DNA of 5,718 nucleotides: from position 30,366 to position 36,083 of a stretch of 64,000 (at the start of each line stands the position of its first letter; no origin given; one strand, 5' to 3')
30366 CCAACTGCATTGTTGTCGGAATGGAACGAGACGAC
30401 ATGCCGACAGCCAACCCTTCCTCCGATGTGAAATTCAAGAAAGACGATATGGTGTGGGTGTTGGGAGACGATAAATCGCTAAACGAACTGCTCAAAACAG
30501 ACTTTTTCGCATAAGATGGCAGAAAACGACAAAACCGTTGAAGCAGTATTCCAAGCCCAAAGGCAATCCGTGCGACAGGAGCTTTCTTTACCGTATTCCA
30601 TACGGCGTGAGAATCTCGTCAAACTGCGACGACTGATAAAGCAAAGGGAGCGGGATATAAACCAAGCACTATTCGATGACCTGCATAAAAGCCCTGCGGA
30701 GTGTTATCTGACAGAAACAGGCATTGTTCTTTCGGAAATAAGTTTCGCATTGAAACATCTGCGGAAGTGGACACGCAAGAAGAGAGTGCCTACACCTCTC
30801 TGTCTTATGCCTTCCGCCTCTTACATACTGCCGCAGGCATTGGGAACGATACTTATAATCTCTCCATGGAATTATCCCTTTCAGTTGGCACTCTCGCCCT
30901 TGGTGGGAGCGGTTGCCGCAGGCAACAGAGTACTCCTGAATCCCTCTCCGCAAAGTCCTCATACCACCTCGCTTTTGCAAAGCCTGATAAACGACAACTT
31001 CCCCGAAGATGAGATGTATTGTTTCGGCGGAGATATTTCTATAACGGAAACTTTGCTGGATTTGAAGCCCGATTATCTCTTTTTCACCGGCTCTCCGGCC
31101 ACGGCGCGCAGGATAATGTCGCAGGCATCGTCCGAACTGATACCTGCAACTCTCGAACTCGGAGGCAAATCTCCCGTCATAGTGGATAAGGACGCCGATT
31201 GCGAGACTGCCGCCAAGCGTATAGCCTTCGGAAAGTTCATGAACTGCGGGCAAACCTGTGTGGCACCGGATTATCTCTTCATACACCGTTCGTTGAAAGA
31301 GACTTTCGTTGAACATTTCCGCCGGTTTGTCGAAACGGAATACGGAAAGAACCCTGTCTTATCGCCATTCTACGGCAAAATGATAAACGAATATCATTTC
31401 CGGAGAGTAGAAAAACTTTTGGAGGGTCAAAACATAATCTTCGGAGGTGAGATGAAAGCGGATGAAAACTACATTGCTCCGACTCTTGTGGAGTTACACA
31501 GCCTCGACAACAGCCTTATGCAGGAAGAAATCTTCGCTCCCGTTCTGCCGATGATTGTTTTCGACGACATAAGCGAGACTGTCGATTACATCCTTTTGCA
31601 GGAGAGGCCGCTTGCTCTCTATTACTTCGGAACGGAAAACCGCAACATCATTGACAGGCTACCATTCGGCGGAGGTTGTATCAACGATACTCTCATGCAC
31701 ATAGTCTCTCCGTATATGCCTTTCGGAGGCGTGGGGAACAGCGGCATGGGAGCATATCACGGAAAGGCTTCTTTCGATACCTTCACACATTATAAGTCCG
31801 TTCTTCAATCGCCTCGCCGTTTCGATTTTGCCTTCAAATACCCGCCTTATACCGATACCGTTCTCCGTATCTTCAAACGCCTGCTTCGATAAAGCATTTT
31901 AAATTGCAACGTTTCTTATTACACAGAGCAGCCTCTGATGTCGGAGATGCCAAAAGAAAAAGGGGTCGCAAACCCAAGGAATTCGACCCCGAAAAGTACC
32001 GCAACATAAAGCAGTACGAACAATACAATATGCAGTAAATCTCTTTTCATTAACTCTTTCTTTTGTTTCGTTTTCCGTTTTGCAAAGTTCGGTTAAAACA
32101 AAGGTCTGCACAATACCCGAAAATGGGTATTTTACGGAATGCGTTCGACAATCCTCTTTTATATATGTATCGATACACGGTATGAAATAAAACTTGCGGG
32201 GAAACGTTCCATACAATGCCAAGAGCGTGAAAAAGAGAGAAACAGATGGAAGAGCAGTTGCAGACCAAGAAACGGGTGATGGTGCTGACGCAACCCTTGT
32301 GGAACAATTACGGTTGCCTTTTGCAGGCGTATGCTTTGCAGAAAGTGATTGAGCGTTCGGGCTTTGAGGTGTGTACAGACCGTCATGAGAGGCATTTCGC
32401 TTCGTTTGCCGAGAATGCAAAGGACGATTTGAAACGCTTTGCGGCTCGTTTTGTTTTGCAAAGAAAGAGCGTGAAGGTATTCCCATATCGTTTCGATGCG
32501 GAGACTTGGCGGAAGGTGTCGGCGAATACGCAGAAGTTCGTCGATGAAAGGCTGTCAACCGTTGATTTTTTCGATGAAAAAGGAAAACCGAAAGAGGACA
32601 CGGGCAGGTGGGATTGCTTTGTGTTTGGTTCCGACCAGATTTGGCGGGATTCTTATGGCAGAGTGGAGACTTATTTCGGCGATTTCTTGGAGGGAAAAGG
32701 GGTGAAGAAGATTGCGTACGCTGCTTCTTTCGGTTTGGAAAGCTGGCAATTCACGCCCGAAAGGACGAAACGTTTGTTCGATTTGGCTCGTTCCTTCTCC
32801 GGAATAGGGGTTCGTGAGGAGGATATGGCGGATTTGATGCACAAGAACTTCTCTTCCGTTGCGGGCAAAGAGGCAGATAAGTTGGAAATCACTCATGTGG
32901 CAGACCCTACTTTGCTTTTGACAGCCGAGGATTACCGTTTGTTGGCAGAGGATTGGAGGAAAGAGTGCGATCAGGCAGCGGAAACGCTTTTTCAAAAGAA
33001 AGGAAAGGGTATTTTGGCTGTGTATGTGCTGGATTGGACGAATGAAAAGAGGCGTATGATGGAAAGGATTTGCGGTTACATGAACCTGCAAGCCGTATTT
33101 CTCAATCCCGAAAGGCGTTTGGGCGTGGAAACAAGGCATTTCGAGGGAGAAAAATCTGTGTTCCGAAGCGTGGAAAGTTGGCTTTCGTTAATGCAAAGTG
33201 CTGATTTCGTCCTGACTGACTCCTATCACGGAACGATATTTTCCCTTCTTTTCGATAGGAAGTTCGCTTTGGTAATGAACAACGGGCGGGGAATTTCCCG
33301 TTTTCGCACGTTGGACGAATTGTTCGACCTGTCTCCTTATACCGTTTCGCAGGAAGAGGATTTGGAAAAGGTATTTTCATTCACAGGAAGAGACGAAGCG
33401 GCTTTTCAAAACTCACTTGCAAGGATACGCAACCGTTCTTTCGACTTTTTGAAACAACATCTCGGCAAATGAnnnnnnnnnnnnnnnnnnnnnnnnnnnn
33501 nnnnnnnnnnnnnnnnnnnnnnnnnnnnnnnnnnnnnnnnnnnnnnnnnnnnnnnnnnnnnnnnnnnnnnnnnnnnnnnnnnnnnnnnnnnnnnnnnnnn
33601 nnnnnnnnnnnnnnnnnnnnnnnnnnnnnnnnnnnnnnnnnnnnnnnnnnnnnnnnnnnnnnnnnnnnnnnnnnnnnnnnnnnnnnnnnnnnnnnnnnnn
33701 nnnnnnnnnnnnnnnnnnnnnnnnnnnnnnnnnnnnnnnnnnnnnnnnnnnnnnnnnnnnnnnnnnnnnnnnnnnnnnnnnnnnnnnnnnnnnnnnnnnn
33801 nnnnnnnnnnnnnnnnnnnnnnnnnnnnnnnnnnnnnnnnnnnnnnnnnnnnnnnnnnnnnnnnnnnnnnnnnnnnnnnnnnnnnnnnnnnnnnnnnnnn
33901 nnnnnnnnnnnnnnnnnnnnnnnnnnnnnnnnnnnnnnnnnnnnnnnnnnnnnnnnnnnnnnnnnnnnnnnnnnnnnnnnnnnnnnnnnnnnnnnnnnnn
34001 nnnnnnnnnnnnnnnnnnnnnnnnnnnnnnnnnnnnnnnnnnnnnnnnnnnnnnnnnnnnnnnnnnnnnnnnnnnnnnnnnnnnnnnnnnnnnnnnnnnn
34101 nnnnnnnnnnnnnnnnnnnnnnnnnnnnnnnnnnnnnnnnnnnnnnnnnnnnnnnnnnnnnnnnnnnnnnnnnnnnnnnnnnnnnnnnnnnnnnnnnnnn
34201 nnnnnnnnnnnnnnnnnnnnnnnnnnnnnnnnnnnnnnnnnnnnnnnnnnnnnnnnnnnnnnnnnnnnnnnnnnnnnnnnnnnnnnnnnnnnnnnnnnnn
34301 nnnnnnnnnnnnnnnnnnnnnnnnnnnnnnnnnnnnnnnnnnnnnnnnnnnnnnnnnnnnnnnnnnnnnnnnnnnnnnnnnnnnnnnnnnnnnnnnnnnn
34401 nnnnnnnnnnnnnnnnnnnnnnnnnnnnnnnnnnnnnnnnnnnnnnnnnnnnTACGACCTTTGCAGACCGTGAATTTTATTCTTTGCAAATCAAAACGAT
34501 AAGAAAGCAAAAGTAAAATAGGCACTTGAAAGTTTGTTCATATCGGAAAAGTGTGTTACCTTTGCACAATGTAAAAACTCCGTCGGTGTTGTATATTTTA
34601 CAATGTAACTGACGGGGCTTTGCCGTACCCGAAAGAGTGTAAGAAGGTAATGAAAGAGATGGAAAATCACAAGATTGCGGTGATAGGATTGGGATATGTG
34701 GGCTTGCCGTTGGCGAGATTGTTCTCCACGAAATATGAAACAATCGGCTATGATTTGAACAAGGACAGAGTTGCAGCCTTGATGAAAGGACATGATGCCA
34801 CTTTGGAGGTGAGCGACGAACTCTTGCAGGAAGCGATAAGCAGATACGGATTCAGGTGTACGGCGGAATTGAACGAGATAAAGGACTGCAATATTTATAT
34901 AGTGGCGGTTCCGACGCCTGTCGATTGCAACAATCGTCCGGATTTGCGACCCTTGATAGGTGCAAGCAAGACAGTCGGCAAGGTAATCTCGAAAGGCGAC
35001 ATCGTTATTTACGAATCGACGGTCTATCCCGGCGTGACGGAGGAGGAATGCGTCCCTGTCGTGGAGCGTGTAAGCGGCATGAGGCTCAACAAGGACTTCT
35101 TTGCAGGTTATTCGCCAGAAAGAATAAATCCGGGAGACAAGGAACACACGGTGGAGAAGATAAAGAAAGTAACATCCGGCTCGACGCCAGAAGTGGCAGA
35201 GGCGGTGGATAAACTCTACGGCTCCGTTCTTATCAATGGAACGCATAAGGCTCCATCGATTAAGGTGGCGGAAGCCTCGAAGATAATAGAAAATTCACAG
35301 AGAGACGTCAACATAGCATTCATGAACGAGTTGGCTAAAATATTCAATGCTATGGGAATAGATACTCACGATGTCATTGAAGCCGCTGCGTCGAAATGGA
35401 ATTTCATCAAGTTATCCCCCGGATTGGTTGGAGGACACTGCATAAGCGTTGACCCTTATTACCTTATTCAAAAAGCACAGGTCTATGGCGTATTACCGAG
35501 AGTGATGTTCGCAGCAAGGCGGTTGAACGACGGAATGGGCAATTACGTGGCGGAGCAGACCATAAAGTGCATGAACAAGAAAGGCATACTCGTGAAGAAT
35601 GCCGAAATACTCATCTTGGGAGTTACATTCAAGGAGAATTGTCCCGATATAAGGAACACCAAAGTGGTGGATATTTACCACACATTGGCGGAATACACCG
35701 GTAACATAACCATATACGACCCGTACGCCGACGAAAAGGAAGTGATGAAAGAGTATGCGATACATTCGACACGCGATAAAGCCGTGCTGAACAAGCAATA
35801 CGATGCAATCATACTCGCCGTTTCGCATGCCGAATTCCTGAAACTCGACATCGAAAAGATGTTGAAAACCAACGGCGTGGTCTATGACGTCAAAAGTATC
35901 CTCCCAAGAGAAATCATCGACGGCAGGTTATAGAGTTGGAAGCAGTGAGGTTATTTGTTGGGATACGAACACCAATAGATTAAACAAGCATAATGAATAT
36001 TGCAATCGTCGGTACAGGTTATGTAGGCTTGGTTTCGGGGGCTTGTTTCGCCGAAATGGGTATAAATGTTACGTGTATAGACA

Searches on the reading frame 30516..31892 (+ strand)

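Call 36: search_protein_families(library=pfam, proteins=[window:30516-31892:+], max_evalue=0.0001)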
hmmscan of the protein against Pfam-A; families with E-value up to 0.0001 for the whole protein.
window:30516-31892:+ (458 aa): 1 family
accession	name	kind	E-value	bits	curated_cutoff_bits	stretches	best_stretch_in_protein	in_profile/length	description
PF00171.27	Aldedh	-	3.1e-75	253.9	23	1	4-429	27-461/461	Aldehyde dehydrogenase family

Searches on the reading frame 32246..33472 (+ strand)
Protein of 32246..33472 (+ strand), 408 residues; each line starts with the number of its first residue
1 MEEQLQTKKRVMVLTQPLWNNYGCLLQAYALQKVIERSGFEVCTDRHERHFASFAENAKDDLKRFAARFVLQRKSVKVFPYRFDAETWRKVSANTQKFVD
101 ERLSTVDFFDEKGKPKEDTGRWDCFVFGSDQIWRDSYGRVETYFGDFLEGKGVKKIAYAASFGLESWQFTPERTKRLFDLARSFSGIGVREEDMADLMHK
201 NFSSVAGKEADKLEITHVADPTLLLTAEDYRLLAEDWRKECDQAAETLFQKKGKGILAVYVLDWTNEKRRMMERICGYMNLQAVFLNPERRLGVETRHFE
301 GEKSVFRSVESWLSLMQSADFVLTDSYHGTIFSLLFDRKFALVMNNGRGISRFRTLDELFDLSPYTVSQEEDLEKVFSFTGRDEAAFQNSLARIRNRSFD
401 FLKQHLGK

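Call 36: search_protein_families(library=pfam, proteins=[window:32246-33472:+], max_evalue=0.0001)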
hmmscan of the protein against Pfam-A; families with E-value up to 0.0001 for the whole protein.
window:32246-33472:+ (408 aa): 1 family
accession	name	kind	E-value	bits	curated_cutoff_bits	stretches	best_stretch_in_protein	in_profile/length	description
PF04230.19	PS_pyruv_trans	-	3.7e-25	89.8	25.3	1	21-345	1-278/280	Polysaccharide pyruvyl transferase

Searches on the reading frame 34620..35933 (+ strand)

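Call 36: search_protein_families(library=pfam, proteins=[window:34620-35933:+], max_evalue=0.0001)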
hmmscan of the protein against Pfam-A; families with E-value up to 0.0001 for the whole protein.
window:34620-35933:+ (437 aa): 4 families
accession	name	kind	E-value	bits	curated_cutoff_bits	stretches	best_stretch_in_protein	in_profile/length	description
PF03721.20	UDPG_MGDP_dh_N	-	8.1e-31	107.5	27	1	18-195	2-182/187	UDP-glucose/GDP-mannose dehydrogenase family, NAD binding domain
PF00984.24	UDPG_MGDP_dh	-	1.9e-25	89.2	25.4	1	216-304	2-93/94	UDP-glucose/GDP-mannose dehydrogenase family, central domain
PF03720.21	UDPG_MGDP_dh_C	-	2.2e-23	83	30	1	331-428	1-101/103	UDP-glucose/GDP-mannose dehydrogenase family, UDP binding domain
PF03446.21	NAD_binding_2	-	9.8e-06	26.1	21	0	18-142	1-102/161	NAD binding domain of 6-phosphogluconate dehydrogenase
